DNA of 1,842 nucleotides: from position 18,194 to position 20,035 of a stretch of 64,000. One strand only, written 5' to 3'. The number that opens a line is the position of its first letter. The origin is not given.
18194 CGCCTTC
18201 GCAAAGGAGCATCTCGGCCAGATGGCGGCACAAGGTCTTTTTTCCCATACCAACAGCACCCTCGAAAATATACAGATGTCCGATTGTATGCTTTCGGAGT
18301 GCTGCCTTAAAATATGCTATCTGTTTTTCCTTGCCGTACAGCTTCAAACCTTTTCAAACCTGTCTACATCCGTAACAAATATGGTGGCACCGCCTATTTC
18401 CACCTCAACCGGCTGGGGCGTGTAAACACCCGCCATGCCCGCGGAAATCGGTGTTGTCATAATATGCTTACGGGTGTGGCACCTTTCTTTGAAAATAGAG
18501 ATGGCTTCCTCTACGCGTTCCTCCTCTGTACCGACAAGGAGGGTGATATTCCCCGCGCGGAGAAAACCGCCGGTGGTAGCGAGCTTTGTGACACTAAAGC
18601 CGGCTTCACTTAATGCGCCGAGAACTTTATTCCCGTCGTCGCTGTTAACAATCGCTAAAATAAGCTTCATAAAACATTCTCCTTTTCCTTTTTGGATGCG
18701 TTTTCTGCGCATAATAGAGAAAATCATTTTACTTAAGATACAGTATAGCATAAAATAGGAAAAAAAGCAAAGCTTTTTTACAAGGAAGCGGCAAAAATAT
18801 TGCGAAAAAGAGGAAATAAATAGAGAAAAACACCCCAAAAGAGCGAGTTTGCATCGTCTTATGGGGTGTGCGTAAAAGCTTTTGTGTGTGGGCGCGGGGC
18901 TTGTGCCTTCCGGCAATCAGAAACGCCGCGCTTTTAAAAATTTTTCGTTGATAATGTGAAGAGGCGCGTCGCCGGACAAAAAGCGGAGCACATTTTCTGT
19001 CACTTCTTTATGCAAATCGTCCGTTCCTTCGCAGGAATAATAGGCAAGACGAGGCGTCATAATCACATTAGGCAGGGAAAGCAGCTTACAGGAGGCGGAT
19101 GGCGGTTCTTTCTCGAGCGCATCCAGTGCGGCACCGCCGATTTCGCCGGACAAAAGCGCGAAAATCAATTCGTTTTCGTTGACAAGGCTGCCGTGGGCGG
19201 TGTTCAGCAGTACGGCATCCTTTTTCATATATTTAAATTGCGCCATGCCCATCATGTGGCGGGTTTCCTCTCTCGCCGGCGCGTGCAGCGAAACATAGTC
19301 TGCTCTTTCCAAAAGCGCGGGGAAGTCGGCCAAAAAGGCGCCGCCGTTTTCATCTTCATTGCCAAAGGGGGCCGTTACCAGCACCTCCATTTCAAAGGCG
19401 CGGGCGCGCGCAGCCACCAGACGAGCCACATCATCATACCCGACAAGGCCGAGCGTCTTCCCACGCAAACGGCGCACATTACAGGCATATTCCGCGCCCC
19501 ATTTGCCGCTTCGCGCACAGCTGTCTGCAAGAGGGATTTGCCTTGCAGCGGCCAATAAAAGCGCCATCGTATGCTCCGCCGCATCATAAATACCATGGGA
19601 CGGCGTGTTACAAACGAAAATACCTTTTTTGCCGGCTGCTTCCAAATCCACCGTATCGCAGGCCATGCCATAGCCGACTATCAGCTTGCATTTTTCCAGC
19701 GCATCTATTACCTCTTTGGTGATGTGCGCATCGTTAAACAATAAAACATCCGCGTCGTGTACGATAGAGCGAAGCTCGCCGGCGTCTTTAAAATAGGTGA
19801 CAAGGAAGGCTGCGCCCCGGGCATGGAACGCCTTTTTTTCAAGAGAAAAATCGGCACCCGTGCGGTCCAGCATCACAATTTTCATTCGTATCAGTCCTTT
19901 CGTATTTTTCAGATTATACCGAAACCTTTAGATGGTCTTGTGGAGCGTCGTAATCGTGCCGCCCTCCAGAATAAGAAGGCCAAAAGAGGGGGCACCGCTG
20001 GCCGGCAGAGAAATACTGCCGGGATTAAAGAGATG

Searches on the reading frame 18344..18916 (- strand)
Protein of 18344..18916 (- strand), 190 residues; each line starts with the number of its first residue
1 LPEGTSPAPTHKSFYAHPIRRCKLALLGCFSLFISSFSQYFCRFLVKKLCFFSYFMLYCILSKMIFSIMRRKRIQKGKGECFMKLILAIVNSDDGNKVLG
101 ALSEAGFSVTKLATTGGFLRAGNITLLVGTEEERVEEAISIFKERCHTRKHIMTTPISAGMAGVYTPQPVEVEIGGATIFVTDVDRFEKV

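Call 36: search_protein_families(library=pfam, proteins=[window:18344-18916:-], max_evalue=0.00001)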
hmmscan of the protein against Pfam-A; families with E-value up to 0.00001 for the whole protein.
window:18344-18916:- (190 aa): 1 family
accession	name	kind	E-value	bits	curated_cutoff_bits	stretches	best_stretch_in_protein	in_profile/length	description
PF06153.16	CdAMP_rec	-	3.1e-39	134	27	1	83-190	1-109/109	Cyclic-di-AMP receptor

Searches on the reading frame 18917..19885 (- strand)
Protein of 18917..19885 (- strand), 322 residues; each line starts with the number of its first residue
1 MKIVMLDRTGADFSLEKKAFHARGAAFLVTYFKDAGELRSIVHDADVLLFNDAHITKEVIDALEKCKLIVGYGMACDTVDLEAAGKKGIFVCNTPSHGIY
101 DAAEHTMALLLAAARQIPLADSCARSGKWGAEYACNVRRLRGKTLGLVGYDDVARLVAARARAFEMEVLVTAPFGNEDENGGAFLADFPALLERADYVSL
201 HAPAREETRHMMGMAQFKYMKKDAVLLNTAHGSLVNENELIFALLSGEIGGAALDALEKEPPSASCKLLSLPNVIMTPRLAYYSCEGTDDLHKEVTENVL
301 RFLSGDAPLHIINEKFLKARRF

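Call 36: search_protein_families(library=pfam, proteins=[window:18917-19885:-], max_evalue=0.00001)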
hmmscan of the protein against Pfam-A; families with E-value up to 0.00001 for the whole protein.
window:18917-19885:- (322 aa): 2 families
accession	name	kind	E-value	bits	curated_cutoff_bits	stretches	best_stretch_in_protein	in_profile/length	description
PF02826.25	2-Hacid_dh_C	-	5.2e-49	166.5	25.1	1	107-280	1-177/178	D-isomer specific 2-hydroxyacid dehydrogenase, NAD binding domain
PF00389.36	2-Hacid_dh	-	2.7e-21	76.1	24.6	1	26-313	21-134/134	D-isomer specific 2-hydroxyacid dehydrogenase, catalytic domain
